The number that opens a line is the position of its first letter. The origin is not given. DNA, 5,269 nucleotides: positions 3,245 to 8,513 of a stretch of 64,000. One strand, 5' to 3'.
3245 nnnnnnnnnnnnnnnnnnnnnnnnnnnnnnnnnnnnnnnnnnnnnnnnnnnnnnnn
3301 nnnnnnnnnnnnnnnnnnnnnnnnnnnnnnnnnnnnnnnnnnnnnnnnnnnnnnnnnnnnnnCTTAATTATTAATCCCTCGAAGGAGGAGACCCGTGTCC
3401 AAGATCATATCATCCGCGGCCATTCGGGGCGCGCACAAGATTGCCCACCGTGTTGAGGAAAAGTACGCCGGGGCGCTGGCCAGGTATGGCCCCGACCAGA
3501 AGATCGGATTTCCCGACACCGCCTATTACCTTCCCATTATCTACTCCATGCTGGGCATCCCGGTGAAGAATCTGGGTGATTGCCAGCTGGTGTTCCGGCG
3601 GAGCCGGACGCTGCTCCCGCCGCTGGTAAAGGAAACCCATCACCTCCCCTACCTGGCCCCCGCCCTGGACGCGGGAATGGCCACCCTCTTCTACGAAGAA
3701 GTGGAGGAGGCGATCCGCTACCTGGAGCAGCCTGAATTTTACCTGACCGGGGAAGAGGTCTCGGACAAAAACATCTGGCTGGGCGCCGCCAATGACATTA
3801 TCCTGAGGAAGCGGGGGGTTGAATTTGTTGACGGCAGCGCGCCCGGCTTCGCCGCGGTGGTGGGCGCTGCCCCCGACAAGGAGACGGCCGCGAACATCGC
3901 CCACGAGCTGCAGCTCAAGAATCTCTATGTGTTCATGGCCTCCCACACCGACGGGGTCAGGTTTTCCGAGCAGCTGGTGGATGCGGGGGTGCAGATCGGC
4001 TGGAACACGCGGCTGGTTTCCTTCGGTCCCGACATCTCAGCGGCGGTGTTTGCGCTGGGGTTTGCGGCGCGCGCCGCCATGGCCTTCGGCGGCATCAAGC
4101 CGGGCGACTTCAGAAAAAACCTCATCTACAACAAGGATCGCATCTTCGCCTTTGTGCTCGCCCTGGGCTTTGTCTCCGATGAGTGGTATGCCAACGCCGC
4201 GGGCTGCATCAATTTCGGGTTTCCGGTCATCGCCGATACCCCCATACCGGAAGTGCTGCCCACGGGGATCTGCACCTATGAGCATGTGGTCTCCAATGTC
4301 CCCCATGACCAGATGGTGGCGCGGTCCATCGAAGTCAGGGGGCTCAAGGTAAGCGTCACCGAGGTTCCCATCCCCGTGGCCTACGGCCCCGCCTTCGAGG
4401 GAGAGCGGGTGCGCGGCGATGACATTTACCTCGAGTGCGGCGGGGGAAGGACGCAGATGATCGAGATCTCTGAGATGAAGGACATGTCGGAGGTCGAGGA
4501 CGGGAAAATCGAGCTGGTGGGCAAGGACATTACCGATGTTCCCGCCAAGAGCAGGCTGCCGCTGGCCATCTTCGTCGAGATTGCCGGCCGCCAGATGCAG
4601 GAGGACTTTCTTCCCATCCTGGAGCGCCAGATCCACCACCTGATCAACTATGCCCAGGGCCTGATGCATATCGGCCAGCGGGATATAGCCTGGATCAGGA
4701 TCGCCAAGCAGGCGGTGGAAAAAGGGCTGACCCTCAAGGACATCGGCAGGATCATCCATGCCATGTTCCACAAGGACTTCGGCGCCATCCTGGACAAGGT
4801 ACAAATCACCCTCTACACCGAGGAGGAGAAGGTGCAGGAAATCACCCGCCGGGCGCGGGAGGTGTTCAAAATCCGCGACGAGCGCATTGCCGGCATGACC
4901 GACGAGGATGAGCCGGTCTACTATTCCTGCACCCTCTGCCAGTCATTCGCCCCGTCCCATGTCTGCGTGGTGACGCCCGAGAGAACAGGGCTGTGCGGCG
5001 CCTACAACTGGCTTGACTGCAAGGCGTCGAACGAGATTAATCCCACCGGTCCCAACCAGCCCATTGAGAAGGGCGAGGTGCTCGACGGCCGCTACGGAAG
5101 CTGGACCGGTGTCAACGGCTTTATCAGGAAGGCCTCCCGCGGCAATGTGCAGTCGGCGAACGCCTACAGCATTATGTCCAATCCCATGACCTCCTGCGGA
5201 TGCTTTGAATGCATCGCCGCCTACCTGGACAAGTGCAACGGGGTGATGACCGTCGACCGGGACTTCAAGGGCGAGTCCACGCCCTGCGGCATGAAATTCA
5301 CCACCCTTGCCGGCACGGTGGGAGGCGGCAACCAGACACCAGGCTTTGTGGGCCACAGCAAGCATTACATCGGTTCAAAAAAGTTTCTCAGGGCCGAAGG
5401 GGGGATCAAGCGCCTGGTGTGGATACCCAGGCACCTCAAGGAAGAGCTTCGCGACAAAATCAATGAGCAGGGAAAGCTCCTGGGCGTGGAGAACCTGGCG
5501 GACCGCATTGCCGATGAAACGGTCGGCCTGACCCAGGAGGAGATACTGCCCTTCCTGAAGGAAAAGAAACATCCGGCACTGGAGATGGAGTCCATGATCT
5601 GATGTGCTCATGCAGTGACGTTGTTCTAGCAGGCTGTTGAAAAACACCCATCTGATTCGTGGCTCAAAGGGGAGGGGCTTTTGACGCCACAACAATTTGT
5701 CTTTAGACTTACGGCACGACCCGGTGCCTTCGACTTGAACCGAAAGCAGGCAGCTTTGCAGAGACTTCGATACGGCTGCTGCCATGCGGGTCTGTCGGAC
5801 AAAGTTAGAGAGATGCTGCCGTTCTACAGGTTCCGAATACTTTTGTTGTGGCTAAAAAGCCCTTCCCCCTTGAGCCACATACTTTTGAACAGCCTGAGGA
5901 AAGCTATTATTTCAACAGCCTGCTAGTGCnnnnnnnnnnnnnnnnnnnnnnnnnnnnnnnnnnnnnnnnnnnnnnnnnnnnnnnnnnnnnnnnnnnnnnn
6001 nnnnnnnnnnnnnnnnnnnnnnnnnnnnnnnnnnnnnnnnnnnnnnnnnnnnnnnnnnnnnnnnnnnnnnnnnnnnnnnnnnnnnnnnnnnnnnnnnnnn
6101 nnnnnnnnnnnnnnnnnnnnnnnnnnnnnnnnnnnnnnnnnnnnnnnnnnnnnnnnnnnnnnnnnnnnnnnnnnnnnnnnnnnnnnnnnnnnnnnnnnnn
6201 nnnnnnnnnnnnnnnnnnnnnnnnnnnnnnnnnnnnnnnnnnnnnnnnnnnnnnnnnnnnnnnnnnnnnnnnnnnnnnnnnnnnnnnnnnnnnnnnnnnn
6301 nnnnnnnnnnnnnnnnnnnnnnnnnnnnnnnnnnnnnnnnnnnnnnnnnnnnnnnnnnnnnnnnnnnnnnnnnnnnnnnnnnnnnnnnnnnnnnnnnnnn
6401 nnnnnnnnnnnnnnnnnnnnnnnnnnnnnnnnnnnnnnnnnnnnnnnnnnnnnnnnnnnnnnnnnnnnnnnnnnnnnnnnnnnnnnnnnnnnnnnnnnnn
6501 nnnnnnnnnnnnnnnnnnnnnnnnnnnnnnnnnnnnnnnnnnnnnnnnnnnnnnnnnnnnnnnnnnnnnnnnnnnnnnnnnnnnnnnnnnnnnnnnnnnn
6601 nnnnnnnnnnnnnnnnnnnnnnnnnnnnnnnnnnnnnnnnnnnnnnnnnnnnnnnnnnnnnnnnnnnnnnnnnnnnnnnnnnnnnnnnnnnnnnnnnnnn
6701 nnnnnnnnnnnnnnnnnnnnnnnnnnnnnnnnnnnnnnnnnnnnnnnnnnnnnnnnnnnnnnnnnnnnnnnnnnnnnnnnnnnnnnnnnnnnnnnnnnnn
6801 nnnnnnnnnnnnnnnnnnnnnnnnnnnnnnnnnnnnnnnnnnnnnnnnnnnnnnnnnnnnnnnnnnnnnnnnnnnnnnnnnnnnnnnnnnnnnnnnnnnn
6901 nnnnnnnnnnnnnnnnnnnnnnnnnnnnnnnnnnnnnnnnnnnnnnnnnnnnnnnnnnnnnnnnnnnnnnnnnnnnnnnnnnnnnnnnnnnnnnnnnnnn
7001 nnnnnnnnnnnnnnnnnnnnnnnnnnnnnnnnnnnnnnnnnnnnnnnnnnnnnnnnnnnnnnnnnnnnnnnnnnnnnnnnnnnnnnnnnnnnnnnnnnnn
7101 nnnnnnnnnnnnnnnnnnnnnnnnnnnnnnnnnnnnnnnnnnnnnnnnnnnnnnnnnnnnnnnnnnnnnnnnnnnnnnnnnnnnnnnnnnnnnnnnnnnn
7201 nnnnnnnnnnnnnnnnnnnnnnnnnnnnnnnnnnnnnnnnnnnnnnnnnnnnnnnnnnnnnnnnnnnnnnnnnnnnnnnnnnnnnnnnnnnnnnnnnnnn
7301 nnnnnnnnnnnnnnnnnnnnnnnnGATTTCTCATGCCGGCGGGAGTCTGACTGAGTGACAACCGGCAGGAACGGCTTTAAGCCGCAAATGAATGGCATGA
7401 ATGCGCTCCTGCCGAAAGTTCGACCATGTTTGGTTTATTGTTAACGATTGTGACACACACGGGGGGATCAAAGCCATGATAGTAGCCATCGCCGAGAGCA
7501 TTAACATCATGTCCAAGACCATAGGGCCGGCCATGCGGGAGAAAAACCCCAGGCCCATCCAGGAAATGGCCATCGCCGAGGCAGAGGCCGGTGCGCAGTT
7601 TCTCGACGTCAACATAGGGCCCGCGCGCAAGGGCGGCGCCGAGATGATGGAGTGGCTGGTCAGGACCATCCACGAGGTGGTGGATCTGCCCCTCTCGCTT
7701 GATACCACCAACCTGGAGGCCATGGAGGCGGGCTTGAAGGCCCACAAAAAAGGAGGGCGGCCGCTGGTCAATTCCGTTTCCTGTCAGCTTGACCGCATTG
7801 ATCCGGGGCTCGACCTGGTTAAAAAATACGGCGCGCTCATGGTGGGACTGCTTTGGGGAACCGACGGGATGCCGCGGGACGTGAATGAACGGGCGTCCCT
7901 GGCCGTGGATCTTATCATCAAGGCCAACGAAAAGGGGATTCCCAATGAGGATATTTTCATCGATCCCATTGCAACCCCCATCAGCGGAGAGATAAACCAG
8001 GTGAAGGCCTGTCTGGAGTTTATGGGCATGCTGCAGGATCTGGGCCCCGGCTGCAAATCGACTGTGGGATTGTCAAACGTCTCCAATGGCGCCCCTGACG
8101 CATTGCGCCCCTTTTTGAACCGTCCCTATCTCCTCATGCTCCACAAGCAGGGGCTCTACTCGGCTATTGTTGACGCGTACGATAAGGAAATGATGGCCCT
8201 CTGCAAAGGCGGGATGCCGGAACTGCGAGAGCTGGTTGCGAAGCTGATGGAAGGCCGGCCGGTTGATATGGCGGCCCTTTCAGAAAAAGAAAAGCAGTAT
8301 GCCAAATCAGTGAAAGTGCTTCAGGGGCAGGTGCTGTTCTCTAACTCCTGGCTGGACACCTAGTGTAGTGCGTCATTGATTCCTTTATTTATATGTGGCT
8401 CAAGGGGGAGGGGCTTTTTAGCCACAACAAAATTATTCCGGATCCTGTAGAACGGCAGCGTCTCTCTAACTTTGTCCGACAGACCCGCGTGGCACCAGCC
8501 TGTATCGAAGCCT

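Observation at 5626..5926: Family of ~220-bp structured palindromic repeats confined to intergenic gaps of energy-metabolism operons (6 copies in 64 kb)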

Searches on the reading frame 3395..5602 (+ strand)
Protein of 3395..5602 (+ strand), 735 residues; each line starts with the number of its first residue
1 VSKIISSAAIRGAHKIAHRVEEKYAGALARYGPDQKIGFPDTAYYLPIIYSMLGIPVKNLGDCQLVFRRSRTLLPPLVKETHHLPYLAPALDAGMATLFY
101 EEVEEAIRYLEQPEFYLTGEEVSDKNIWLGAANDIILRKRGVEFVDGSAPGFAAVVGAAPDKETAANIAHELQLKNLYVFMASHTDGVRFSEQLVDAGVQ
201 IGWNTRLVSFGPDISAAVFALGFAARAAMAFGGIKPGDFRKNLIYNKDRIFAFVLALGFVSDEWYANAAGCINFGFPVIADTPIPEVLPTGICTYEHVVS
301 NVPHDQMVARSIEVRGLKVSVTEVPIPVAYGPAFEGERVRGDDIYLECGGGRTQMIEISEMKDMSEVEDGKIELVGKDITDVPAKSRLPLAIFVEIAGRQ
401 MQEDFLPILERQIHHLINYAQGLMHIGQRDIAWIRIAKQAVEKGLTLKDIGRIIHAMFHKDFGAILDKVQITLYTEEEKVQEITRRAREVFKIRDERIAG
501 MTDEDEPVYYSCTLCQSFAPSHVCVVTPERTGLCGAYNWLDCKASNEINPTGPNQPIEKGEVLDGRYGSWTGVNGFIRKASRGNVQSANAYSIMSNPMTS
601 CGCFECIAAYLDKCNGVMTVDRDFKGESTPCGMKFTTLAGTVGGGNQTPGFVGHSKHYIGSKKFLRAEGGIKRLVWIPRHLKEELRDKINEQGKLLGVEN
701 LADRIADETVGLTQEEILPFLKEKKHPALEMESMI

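Call 6: search_protein_families(library=pfam, proteins=[window:3395-5602:+])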
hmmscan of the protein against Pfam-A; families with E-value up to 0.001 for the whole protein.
window:3395-5602:+ (735 aa): 3 families
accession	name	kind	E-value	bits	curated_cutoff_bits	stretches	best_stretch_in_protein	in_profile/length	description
PF19436.4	ACS_CODH_B_C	-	3.1e-118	394.1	25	1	491-735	1-245/245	ACS/CODH beta subunit C-terminal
PF03598.20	CdhC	-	5.6e-66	221.6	24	1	326-480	1-155/155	CO dehydrogenase/acetyl-CoA synthase complex beta subunit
PF18537.6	CODH_A_N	-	1.6e-26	92.6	32.2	1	21-110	1-83/83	Carbon monoxide dehydrogenase subunit alpha N-terminal domain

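Call 12: find_encoding_contigs(protein=window:3395-5602:+, flank=3000, max_places=4)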
Protein window:3395-5602:+ (735 aa): no gene with exactly this product is on record in the collection.

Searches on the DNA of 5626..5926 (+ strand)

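Call 64: search_dna_similar(query=window:5626-5926:+, collection=plasmids, mode=distant, max_evalue=0.01, max_rows=10)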
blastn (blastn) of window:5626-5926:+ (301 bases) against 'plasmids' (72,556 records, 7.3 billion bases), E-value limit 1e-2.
No match.

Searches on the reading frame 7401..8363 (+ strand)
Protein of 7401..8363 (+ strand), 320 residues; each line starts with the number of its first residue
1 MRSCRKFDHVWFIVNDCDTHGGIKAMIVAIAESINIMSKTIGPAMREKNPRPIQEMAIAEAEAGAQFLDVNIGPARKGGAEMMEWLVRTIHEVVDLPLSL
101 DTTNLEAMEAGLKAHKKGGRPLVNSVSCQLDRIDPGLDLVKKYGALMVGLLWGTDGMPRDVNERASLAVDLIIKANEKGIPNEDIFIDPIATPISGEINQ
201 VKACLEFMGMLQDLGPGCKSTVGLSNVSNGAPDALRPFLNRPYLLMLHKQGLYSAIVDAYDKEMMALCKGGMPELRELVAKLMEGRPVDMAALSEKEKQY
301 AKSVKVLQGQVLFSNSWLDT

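Call 6: search_protein_families(library=pfam, proteins=[window:7401-8363:+])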
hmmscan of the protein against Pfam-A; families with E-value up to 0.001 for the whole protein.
window:7401-8363:+ (320 aa): 1 family
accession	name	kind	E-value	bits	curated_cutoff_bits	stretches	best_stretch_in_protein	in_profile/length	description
PF00809.28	Pterin_bind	-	4.9e-16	59.5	25.5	1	50-257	20-243/244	Pterin binding enzyme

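Call 57: find_homologous_proteins(query=window:7401-8363:+, max_evalue=1e-120)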
Query window:7401-8363:+ (320 aa): 230 proteins with E <= 1e-120 among 8000 candidates; the best 120 are listed.
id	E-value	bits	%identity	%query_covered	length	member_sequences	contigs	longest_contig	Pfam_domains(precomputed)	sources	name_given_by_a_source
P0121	9.8e-188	641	98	92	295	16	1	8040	PF00809.29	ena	-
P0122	7.3e-180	615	94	92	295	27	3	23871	PF00809.29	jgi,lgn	jgi:cobalamin-dependent methionine synthase I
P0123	6.2e-177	605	93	92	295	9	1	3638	PF00809.29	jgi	jgi:5-methyltetrahydrofolate corrinoid/iron sulfur protein methyltransferase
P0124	1.5e-176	604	91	92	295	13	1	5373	PF00809.29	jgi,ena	-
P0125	2.5e-176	603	91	92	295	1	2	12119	PF00809.29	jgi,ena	-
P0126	1.2e-174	598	90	92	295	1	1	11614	PF00809.29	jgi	jgi:cobalamin-dependent methionine synthase I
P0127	3.2e-166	570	87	92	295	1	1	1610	PF00809.29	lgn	-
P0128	8.6e-166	569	86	92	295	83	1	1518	PF00809.29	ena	-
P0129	3.4e-164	563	86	92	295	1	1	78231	PF00809.29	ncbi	-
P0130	1.1e-163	562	86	92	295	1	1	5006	PF00809.29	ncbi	-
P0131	1.6e-163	561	85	92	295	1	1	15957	PF00809.29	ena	-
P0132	1.9e-163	561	85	92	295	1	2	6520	PF00809.29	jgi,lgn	jgi:5-methyltetrahydrofolate corrinoid/iron sulfur protein methyltransferase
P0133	3.6e-162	557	84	92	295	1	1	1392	PF00809.29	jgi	jgi:5-methyltetrahydrofolate corrinoid/iron sulfur protein methyltransferase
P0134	9.4e-162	555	84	92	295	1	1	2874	PF00809.29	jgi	jgi:5-methyltetrahydrofolate corrinoid/iron sulfur protein methyltransferase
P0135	1.2e-161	555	85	92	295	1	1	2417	PF00809.29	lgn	-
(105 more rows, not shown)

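Call 58: find_encoding_contigs(protein=P0122, flank=6000, max_places=3)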
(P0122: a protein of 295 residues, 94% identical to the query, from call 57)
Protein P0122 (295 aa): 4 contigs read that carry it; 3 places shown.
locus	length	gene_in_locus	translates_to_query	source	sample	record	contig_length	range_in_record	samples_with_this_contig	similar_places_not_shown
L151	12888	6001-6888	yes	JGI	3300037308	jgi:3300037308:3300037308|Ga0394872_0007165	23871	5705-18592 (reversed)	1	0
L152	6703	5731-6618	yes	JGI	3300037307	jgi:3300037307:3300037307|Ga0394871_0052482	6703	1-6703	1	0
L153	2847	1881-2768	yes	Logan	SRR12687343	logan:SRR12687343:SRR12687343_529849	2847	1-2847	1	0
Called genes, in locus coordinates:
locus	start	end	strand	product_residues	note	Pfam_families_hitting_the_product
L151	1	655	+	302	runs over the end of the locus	PF00763:THF_DHG_CYH, PF02882:THF_DHG_CYH_C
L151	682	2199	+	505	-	PF03599:CdhD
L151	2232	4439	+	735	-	PF18537:CODH_A_N, PF03598:CdhC, PF19436:ACS_CODH_B_C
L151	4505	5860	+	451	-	PF04060:FeS, PF03599:CdhD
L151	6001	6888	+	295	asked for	PF00809:Pterin_bind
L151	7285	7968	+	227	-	PF02665:Nitrate_red_gam (faint)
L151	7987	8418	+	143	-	PF13183:Fer4_8 (faint), PF13534:Fer4_17 (weak)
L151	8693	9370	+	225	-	PF12225:DUF5981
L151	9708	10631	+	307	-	PF02219:MTHFR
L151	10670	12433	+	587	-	PF02085:Cytochrom_CIII, PF14522:Cytochrome_C7 (faint), PF22113:Mtrc-MtrF_II-IV_dom (faint), PF02085:Cytochrom_CIII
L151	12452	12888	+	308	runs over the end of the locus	PF00037:Fer4 (faint), PF12837:Fer4_6 (faint), PF13247:Fer4_11, PF12838:Fer4_7 (weak), PF12797:Fer4_2 (weak), PF13237:Fer4_10 (weak), PF13187:Fer4_9 (weak)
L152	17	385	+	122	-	PF02882:THF_DHG_CYH_C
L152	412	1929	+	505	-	PF03599:CdhD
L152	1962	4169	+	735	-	PF18537:CODH_A_N, PF03598:CdhC, PF19436:ACS_CODH_B_C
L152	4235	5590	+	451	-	PF04060:FeS, PF03599:CdhD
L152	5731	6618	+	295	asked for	PF00809:Pterin_bind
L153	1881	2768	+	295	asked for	PF00809:Pterin_bind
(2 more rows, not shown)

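Call 59: find_encoding_contigs(protein=P0121, flank=6000, max_places=2)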
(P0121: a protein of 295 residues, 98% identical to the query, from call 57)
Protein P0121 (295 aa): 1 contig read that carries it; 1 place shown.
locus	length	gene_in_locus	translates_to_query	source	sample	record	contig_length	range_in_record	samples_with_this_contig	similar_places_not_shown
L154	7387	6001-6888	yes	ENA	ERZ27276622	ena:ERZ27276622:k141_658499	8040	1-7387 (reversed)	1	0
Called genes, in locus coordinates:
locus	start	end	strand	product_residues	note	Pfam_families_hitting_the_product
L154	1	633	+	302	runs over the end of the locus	PF00763:THF_DHG_CYH, PF02882:THF_DHG_CYH_C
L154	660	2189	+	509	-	PF03599:CdhD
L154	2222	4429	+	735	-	PF18537:CODH_A_N, PF03598:CdhC, PF19436:ACS_CODH_B_C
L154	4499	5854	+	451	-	PF04060:FeS, PF03599:CdhD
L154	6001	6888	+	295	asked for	PF00809:Pterin_bind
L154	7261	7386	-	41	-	?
